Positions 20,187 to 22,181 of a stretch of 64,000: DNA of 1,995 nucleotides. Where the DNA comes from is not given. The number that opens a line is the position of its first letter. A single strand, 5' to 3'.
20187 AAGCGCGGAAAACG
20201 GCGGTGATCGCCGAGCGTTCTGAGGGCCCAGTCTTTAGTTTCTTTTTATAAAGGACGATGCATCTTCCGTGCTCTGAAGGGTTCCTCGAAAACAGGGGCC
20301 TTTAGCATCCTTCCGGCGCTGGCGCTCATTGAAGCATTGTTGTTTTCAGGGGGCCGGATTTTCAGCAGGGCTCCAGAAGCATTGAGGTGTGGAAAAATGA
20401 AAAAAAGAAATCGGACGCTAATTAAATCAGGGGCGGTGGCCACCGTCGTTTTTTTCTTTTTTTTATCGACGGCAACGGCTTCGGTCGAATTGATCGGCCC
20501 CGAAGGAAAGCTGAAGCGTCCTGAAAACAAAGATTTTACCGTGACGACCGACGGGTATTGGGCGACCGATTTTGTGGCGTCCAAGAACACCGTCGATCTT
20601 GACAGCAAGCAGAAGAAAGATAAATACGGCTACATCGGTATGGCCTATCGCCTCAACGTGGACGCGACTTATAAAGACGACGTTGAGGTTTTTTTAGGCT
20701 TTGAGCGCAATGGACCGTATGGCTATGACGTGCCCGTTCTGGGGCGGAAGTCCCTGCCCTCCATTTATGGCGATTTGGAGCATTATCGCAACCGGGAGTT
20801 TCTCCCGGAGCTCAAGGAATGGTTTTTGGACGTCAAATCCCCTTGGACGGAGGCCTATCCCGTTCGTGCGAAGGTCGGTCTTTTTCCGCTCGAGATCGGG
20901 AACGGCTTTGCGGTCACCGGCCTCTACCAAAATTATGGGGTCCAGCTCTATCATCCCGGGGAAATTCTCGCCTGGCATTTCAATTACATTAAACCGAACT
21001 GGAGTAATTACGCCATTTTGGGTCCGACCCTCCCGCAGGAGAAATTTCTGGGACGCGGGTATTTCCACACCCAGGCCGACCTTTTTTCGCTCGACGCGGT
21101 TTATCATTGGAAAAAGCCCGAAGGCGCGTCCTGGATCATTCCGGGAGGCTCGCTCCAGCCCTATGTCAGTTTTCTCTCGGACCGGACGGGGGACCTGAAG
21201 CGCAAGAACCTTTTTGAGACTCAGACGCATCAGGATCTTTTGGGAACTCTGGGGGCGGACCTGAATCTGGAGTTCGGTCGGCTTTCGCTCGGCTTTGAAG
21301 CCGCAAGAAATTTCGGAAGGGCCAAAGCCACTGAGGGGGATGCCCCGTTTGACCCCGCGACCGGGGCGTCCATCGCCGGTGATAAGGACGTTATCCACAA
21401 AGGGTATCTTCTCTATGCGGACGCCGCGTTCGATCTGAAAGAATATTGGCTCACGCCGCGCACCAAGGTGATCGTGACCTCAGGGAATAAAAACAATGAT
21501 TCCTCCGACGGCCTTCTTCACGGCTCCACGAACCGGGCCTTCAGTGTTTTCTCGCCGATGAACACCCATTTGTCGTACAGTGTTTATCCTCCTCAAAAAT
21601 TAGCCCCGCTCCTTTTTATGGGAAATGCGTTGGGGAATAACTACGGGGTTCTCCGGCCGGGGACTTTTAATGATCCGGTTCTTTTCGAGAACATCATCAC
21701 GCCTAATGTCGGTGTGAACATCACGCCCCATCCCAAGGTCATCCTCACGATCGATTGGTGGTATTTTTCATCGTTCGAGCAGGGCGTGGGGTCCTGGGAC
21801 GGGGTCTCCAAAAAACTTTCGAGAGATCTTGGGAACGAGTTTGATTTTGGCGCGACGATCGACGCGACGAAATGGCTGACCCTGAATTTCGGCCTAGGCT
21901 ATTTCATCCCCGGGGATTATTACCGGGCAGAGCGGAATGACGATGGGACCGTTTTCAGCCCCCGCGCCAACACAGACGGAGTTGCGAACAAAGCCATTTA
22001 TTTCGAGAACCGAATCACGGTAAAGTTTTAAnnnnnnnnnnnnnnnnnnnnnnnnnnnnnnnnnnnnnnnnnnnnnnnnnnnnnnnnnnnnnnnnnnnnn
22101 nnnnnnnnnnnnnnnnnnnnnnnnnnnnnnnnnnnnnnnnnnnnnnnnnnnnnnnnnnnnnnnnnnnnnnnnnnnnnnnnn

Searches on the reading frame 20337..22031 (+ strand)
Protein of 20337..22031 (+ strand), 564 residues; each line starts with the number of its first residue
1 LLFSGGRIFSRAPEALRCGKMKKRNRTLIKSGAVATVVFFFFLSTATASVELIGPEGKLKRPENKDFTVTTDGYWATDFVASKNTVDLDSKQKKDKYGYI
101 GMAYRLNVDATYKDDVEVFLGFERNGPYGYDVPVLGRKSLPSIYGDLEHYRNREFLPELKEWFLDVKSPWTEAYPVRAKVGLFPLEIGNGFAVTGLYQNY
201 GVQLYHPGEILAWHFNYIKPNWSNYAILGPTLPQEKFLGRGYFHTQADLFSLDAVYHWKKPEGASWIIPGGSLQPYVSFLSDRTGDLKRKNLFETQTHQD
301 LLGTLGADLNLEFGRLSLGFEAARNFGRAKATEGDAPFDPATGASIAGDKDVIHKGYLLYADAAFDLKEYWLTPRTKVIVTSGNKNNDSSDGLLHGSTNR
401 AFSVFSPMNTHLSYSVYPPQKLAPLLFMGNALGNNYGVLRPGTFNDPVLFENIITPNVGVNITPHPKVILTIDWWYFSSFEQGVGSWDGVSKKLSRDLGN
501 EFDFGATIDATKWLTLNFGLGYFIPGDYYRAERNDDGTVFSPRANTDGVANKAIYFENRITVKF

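Call 11: search_protein_families(library=pfam, proteins=[window:20337-22031:+], max_evalue=0.001)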
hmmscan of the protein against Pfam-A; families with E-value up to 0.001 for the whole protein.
window:20337-22031:+ (564 aa): 1 family
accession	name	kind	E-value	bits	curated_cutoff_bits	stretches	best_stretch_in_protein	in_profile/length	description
PF13372.12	Alginate_exp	-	2.5e-05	23.7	25.2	1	435-535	279-387/395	Alginate export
